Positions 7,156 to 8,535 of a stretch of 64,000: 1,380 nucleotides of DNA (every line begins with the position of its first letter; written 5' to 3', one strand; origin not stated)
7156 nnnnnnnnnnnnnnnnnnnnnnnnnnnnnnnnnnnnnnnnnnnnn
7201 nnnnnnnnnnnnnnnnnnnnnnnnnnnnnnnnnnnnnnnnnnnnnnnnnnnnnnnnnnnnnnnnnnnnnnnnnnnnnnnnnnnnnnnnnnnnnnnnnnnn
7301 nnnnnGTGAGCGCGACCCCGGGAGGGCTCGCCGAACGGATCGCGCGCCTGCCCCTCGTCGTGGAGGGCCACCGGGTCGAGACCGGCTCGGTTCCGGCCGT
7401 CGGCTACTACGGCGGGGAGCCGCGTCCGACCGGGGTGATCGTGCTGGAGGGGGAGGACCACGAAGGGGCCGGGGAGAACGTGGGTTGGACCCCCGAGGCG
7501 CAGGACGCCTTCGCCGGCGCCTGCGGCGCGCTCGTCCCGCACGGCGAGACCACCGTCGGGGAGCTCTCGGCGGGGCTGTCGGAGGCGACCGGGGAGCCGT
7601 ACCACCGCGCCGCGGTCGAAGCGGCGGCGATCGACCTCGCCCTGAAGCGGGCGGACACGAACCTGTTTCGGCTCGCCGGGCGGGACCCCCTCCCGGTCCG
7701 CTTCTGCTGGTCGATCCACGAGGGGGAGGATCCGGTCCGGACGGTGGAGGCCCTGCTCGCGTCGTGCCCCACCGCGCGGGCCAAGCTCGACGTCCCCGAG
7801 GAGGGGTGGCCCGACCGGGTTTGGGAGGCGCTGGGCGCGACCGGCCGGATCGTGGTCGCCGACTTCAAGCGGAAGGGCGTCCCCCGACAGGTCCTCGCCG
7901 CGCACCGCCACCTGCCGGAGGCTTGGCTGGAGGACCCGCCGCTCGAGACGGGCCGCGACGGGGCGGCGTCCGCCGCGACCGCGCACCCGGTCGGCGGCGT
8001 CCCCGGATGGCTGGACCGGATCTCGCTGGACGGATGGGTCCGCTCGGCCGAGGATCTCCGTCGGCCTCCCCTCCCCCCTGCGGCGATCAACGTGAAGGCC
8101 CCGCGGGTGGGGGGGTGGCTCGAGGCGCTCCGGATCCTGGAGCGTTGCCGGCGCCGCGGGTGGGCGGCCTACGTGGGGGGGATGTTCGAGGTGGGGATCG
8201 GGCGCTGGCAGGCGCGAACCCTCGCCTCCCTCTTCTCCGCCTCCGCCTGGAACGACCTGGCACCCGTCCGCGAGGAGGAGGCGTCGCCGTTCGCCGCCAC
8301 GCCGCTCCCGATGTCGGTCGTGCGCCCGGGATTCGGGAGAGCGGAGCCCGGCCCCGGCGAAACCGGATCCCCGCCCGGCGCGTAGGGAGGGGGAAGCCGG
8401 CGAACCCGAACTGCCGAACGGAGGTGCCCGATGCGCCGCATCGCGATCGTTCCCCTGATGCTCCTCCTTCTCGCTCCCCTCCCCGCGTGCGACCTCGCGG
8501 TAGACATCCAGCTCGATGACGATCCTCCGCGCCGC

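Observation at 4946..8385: EgtD and EgtB encoded as one polypeptide (fungal Egt1-like), coupled to an enolase-superfamily-like gene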

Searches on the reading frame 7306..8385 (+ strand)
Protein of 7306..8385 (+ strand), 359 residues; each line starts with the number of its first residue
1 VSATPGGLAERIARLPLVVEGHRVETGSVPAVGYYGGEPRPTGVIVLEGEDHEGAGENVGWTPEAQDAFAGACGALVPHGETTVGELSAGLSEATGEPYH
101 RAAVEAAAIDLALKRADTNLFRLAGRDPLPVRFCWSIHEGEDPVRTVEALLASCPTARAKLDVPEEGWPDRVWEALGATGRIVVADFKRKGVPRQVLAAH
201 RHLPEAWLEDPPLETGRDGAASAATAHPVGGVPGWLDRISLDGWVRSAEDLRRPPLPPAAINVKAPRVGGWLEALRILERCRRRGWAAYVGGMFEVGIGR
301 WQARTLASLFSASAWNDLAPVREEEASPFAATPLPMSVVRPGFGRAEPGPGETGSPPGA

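Call 7: search_protein_families(library=pfam, proteins=[window:7306-8382:+], max_evalue=0.01)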
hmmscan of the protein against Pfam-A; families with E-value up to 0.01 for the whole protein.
window:7306-8382:+ (359 aa): 1 family
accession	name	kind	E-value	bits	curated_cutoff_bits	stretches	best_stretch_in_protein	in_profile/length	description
PF13378.12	MR_MLE_C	-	0.0025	18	29.4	1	260-321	122-182/219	Enolase C-terminal domain-like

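Call 8: search_protein_families(library=ncbifam, proteins=[window:7306-8382:+], max_evalue=0.01)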
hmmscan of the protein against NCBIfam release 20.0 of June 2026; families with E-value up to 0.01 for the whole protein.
window:7306-8382:+ (359 aa): 2 families
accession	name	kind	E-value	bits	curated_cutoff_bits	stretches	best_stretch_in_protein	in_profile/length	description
TIGR01928.1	menC_lowGC_arch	equivalog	8.7e-12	44.7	200.65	1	239-318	227-308/325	o-succinylbenzoate synthase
NF042940.1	racemase_DgcA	equivalog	0.0024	17.1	400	0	260-298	238-276/323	N-acetyl-D-Glu racemase DgcA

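Call 12: find_homologous_proteins(query=window:7306-8382:+)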
Query window:7306-8382:+ (359 aa): 749 proteins with E <= 0.001 among 8000 candidates; the best 120 are listed.
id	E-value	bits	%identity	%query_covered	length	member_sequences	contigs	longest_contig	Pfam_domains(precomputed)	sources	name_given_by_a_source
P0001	2.9e-237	805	100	100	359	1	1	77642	PF26685.1,PF26684.1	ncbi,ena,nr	ncbi:MAG: hypothetical protein R3199_02080 [Gemmatimonadota bacterium]|nr:hypothetical protein [Gemm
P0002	3.6e-204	696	88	99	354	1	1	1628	PF26685.1,PF26684.1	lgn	-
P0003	1.5e-140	487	68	95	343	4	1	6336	PF26685.1,PF26684.1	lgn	-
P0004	3.1e-111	391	61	89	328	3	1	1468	PF26685.1,PF26684.1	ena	-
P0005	2.2e-110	388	56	93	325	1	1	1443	PF26685.1,PF26684.1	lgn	-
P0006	1.3e-106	375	57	89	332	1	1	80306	PF26685.1,PF26684.1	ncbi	-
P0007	2.1e-106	375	59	88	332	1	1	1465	PF26685.1,PF26684.1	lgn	-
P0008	8.0e-106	373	58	96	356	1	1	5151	PF26685.1,PF26684.1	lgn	-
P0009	2.9e-105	371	59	89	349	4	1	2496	PF26685.1,PF26684.1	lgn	-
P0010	5.8e-105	370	55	96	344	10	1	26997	PF26685.1,PF26684.1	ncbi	-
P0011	1.5e-104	369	57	94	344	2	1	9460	PF26685.1,PF26684.1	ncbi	-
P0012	4.6e-104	367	55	98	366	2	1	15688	PF26685.1,PF26684.1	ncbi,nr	ncbi:MAG: hypothetical protein R3326_02290 [Gemmatimonadota bacterium]|nr:hypothetical protein [Gemm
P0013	6.1e-104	367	58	89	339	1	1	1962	PF26685.1,PF26684.1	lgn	-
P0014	6.5e-104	366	55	99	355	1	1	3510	PF26685.1,PF26684.1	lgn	-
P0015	7.3e-104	366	55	98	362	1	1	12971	PF26685.1,PF26684.1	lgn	-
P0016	1.7e-103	365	54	94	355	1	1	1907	PF26685.1,PF26684.1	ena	-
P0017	2.7e-103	364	57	89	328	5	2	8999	PF26685.1,PF26684.1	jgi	jgi:L-alanine-DL-glutamate epimerase-like enolase superfamily enzyme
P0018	3.7e-103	364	55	98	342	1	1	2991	PF26685.1,PF26684.1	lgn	-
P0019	1.9e-102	362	56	97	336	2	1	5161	PF26685.1,PF26684.1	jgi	-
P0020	2.5e-102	361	57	90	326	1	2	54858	PF26685.1,PF26684.1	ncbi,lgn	ncbi:MAG: hypothetical protein ACREMK_11230 [Gemmatimonadota bacterium]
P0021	3.7e-102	361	57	89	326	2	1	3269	PF26685.1,PF26684.1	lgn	-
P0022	4.3e-102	360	55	94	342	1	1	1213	PF26685.1,PF26684.1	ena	-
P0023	4.8e-102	360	56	89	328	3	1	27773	PF26685.1,PF26684.1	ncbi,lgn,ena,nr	ncbi:MAG TPA: hypothetical protein VFG78_03020 [Gemmatimonadota bacterium]|nr:hypothetical protein [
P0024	7.1e-102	360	55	99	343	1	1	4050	PF26685.1,PF26684.1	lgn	-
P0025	7.1e-102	360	54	95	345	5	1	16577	PF26685.1,PF26684.1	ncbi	-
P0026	8.8e-102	359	56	98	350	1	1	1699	PF26685.1,PF26684.1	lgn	-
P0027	1.3e-101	359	55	95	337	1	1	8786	PF26685.1,PF26684.1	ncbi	ncbi:MAG: hypothetical protein ACREK2_07535 [Gemmatimonadota bacterium]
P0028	1.7e-101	359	55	95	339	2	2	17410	PF26685.1,PF26684.1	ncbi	ncbi:MAG: hypothetical protein ACREMD_01010 [Gemmatimonadota bacterium]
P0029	2.3e-101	358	53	95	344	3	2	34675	PF26685.1,PF26684.1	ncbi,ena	-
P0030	3.0e-101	358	57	94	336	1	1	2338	PF26685.1,PF26684.1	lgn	-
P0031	7.0e-101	357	58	88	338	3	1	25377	PF26685.1,PF26684.1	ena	-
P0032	8.1e-101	356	54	98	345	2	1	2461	PF26685.1,PF26684.1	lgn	-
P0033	1.0e-100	356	54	89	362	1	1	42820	PF26685.1,PF26684.1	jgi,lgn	jgi:hypothetical protein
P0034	1.4e-100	356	57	89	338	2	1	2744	PF26685.1,PF26684.1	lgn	-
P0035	1.9e-100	355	54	96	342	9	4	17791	PF26685.1,PF26684.1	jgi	jgi:hypothetical protein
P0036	2.1e-100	355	53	94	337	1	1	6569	PF26685.1,PF26684.1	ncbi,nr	ncbi:MAG TPA: hypothetical protein VEY33_04610 [Gemmatimonadota bacterium]|nr:hypothetical protein [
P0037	3.0e-100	354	57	90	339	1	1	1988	PF26685.1,PF26684.1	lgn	-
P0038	6.4e-100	353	54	92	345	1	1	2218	PF26685.1,PF26684.1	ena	-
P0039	6.5e-100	353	52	95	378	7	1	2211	PF26685.1,PF26684.1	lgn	-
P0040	9.8e-100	353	57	89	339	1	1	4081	PF26685.1,PF26684.1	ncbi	ncbi:MAG: hypothetical protein ACREK5_04245 [Gemmatimonadota bacterium]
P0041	2.1e-99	352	56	89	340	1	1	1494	PF26685.1,PF26684.1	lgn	-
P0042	2.6e-99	351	56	92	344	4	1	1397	PF26685.1,PF26684.1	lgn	-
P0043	3.3e-99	351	55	96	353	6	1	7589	PF26685.1,PF26684.1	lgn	-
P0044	3.3e-99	351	55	96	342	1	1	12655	PF26685.1,PF26684.1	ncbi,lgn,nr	ncbi:MAG: hypothetical protein KY397_03550 [Gemmatimonadetes bacterium]|nr:hypothetical protein [Gem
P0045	4.7e-99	350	57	92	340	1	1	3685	PF26685.1,PF26684.1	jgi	jgi:hypothetical protein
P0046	6.8e-99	350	57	89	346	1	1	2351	PF26685.1,PF26684.1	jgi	jgi:L-alanine-DL-glutamate epimerase-like enolase superfamily enzyme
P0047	6.9e-99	350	53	95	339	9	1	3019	PF26685.1,PF26684.1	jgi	jgi:hypothetical protein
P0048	1.3e-98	349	56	88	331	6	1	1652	PF26685.1,PF26684.1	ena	-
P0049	1.6e-98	349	58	88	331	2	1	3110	PF26685.1,PF26684.1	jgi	jgi:hypothetical protein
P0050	3.9e-98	347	54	95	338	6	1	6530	PF26685.1,PF26684.1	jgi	-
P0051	7.6e-98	346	53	95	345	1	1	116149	PF26685.1,PF26684.1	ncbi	-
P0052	8.1e-98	346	55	93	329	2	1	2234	PF26685.1,PF26684.1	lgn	-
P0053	2.3e-97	345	57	88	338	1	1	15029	PF26685.1,PF26684.1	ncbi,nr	ncbi:MAG TPA: hypothetical protein VFH11_02815 [Gemmatimonadota bacterium]|nr:hypothetical protein [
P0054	2.8e-97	345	52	95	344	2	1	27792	PF26685.1,PF26684.1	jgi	-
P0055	2.8e-97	345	51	95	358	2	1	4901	PF26685.1,PF26684.1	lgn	-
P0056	4.5e-97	344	56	88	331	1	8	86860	PF26685.1,PF26684.1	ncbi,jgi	ncbi:MAG TPA: hypothetical protein VIE68_00860 [Gemmatimonadota bacterium]|jgi:L-alanine-DL-glutamat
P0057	5.3e-97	344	56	89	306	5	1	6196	PF26685.1,PF26684.1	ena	-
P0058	1.2e-96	343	56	89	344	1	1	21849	PF26685.1,PF26684.1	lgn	-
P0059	3.0e-96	341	53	98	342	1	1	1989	PF26685.1,PF26684.1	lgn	-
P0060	4.2e-96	341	56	82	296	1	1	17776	PF26685.1,PF26684.1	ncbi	ncbi:MAG: hypothetical protein ACREK7_08350 [Gemmatimonadota bacterium]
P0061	4.3e-96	341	55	88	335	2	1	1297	PF26685.1,PF26684.1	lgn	-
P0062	6.5e-96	340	50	95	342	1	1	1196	PF26685.1,PF26684.1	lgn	-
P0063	9.0e-96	340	52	95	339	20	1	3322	PF26685.1,PF26684.1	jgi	-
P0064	1.7e-95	339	51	95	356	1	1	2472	PF26685.1,PF26684.1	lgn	-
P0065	2.5e-95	338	57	87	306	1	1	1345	PF26685.1,PF26684.1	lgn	-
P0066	5.2e-95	337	56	87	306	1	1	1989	PF26685.1,PF26684.1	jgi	jgi:L-alanine-DL-glutamate epimerase-like enolase superfamily enzyme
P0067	6.8e-95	337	53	94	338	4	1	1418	PF26685.1,PF26684.1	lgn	-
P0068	9.1e-95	336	56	87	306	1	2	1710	PF26685.1,PF26684.1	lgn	-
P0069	1.0e-94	336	54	97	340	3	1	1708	PF26685.1,PF26684.1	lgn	-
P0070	1.1e-94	336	53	92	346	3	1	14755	PF26685.1,PF26684.1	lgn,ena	-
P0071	1.1e-94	336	54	95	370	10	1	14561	PF26685.1,PF26684.1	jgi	jgi:hypothetical protein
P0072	3.7e-94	334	53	92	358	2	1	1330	PF26685.1,PF26684.1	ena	-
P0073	4.7e-94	334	55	87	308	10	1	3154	PF26685.1,PF26684.1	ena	-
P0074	6.2e-94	334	51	96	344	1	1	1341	PF26685.1,PF26684.1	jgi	-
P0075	8.7e-94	333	54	85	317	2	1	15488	PF26685.1,PF26684.1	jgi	-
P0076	1.4e-93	332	58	87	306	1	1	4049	PF26685.1,PF26684.1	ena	-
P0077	1.5e-93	332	54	89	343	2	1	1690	PF26685.1,PF26684.1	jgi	jgi:hypothetical protein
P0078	1.6e-93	332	54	88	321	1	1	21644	PF26685.1,PF26684.1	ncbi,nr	ncbi:MAG TPA: hypothetical protein VJP59_07760 [Gemmatimonadota bacterium]|nr:hypothetical protein [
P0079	1.8e-93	332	54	92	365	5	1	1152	PF26685.1,PF26684.1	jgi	jgi:O-succinylbenzoate synthase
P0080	4.7e-93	331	52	95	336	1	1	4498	PF26685.1,PF26684.1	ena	-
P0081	1.6e-92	329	52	97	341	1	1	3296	PF26685.1,PF26684.1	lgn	-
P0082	4.7e-92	327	55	89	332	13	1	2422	PF26685.1,PF26684.1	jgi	jgi:hypothetical protein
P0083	5.2e-92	327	53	89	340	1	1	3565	PF26685.1,PF26684.1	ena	-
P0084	5.6e-90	321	52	95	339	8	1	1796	PF26685.1,PF26684.1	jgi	jgi:hypothetical protein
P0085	6.8e-90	320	53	94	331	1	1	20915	PF26685.1,PF26684.1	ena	-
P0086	6.9e-90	320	51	95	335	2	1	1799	PF26685.1,PF26684.1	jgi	jgi:hypothetical protein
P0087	9.4e-90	320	50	98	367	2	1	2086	PF26685.1,PF13378.13,PF26684.1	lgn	-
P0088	1.6e-89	319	53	88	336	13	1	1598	PF26685.1,PF26684.1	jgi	jgi:L-alanine-DL-glutamate epimerase-like enolase superfamily enzyme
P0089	1.9e-89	319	51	92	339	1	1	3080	PF26685.1,PF26684.1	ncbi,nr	ncbi:MAG TPA: hypothetical protein VFS53_00650 [Gemmatimonadota bacterium]|nr:hypothetical protein [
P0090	3.2e-89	318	52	95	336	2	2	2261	PF26685.1,PF26684.1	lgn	-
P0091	2.2e-88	315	51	95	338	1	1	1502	PF26685.1,PF26684.1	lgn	-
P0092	2.6e-88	315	53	91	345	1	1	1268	PF26685.1,PF26684.1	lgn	-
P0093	4.4e-88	314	54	88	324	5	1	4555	PF26685.1,PF26684.1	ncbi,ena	-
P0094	7.6e-88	314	53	92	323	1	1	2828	PF26685.1,PF26684.1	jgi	jgi:O-succinylbenzoate synthase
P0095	3.4e-86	308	52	91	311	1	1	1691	PF26685.1,PF26684.1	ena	-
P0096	6.7e-86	307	54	86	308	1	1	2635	PF26685.1,PF26684.1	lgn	-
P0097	2.3e-85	305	53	87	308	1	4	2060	PF26685.1,PF26684.1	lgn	-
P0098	9.9e-84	300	49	94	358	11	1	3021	PF26685.1,PF26684.1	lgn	-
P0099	1.2e-83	300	53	87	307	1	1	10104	PF26685.1,PF26684.1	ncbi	ncbi:MAG: hypothetical protein ABR559_01830 [Gemmatimonadota bacterium]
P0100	1.2e-83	300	50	93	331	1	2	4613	PF26685.1,PF26684.1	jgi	jgi:hypothetical protein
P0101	2.0e-83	299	55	81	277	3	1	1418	PF26685.1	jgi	jgi:hypothetical protein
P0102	5.7e-83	298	51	88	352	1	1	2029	PF26685.1,PF26684.1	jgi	jgi:L-alanine-DL-glutamate epimerase-like enolase superfamily enzyme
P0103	1.1e-81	293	53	88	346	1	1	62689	PF26685.1,PF13378.13,PF26684.1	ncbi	-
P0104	7.8e-81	291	50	89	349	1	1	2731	PF26685.1,PF26684.1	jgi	jgi:L-alanine-DL-glutamate epimerase-like enolase superfamily enzyme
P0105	2.0e-80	289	50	99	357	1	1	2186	PF26685.1,PF26684.1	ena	-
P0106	7.0e-76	274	47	94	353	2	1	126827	PF26685.1,PF26684.1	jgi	jgi:L-alanine-DL-glutamate epimerase-like enolase superfamily enzyme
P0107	1.0e-75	274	52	87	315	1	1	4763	PF26685.1,PF26684.1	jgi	jgi:L-alanine-DL-glutamate epimerase-like enolase superfamily enzyme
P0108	1.8e-74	270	49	82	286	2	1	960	PF26685.1,PF26684.1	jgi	jgi:hypothetical protein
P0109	2.5e-74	269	51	82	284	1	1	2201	PF26685.1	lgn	-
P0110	4.1e-74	268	47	99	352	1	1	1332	PF26685.1,PF26684.1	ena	-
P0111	8.2e-73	264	48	91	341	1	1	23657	PF26685.1,PF26684.1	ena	-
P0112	1.1e-57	214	42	94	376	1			PF26685.1,PF26684.1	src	-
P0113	3.4e-56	209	43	86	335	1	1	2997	PF26685.1,PF13378.13,PF26684.1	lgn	-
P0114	4.8e-55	206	38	95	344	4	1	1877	PF26685.1,PF13378.13,PF26684.1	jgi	-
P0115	5.8e-55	205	42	91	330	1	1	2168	PF26685.1,PF26684.1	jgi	jgi:L-alanine-DL-glutamate epimerase-like enolase superfamily enzyme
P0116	7.5e-55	205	43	91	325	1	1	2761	PF26685.1,PF26684.1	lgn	-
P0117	3.3e-54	203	43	85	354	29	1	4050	PF26685.1,PF26684.1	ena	-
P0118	7.2e-54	202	44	90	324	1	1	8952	PF26685.1,PF13378.13,PF26684.1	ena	-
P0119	7.9e-54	202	38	94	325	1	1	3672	PF26685.1,PF26684.1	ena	-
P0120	1.3e-53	201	41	90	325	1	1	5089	PF26685.1,PF26684.1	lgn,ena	-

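Call 15: find_encoding_contigs(protein=window:7306-8385:+, flank=10000, max_places=3)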
Protein window:7306-8385:+ (359 aa): 1 contig read that carries it; 1 place shown.
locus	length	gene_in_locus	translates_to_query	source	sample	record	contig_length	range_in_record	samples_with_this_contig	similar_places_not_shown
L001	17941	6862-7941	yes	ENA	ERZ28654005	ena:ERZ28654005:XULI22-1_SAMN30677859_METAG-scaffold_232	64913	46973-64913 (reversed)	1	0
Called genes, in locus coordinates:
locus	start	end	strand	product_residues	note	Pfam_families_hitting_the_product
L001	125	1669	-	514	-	PF03553:Na_H_antiporter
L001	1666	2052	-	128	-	PF00903:Glyoxalase, PF13669:Glyoxalase_4, PF18029:Glyoxalase_6 (weak), PF22677:Ble-like_N (weak)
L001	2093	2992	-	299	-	PF04069:OpuAC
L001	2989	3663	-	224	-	PF00528:BPD_transp_1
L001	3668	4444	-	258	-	PF00005:ABC_tran, PF13304:AAA_21 (faint)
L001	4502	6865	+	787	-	PF10017:Methyltransf_33, PF12867:DinB_2, PF03781:FGE-sulfatase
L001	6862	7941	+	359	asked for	PF26684:DUF8230_N, PF26685:DUF8230_C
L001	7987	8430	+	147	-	-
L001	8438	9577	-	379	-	PF03435:Sacchrp_dh_NADP, PF16653:Sacchrp_dh_C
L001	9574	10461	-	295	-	PF01545:Cation_efflux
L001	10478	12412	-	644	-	PF02824:TGS, PF07973:tRNA_SAD, PF00587:tRNA-synt_2b, PF03129:HGTP_anticodon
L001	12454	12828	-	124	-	PF06094:GGACT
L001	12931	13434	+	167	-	PF00731:AIRC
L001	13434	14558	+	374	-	PF22660:RS_preATP-grasp-like, PF02222:ATP-grasp, PF17769:PurK_C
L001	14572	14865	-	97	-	-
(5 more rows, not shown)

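Call 16: find_encoding_contigs(protein=P0106, flank=8000, max_places=1)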
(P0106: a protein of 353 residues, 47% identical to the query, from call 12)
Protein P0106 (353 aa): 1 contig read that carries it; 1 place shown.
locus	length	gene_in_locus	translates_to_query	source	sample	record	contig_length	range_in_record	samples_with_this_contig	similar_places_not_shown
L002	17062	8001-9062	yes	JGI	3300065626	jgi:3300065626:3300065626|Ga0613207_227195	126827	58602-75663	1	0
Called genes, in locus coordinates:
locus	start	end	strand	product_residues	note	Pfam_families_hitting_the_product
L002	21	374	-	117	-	PF00453:Ribosomal_L20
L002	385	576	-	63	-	PF01632:Ribosomal_L35p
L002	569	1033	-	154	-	PF05198:IF3_N, PF00707:IF3_C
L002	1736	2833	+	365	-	PF01833:TIG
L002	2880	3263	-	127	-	PF00903:Glyoxalase, PF22677:Ble-like_N (faint), PF13669:Glyoxalase_4, PF18029:Glyoxalase_6 (weak)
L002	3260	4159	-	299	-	PF04069:OpuAC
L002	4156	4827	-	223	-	PF00528:BPD_transp_1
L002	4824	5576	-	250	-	PF00005:ABC_tran, PF13304:AAA_21 (weak)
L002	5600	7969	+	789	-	PF10017:Methyltransf_33, PF12867:DinB_2, PF03781:FGE-sulfatase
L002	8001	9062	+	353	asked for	PF26684:DUF8230_N, PF26685:DUF8230_C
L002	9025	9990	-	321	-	PF13354:Beta-lactamase2, PF00144:Beta-lactamase (weak)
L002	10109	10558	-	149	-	-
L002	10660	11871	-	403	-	-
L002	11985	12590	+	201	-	PF07638:Sigma70_ECF, PF08281:Sigma70_r4_2, PF04545:Sigma70_r4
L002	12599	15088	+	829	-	PF00069:Pkinase, PF07714:PK_Tyr_Ser-Thr, PF13424:TPR_12, PF17874:TPR_MalT, PF24885:TPR_NPHP3, PF13374:TPR_10, PF13424:TPR_12, PF24885:TPR_NPHP3, +14 more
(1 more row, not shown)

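Call 17: find_encoding_contigs(protein=P0118, flank=8000, max_places=1)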
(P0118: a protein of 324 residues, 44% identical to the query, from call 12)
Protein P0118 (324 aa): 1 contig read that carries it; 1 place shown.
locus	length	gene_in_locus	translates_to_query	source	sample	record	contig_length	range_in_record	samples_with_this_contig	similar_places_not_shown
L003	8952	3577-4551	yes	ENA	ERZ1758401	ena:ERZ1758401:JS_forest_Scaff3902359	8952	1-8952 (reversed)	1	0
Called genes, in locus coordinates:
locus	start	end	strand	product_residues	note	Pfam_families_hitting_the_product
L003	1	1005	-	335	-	?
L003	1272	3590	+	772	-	PF10017:Methyltransf_33, PF12867:DinB_2, PF03781:FGE-sulfatase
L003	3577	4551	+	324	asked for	PF26684:DUF8230_N, PF26685:DUF8230_C, PF13378:MR_MLE_C (weak)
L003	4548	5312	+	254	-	PF00005:ABC_tran, PF13304:AAA_21 (weak)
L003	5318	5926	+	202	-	PF00528:BPD_transp_1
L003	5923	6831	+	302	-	PF04069:OpuAC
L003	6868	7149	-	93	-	PF04248:NTP_transf_9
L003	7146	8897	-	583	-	PF10060:DUF2298 (weak)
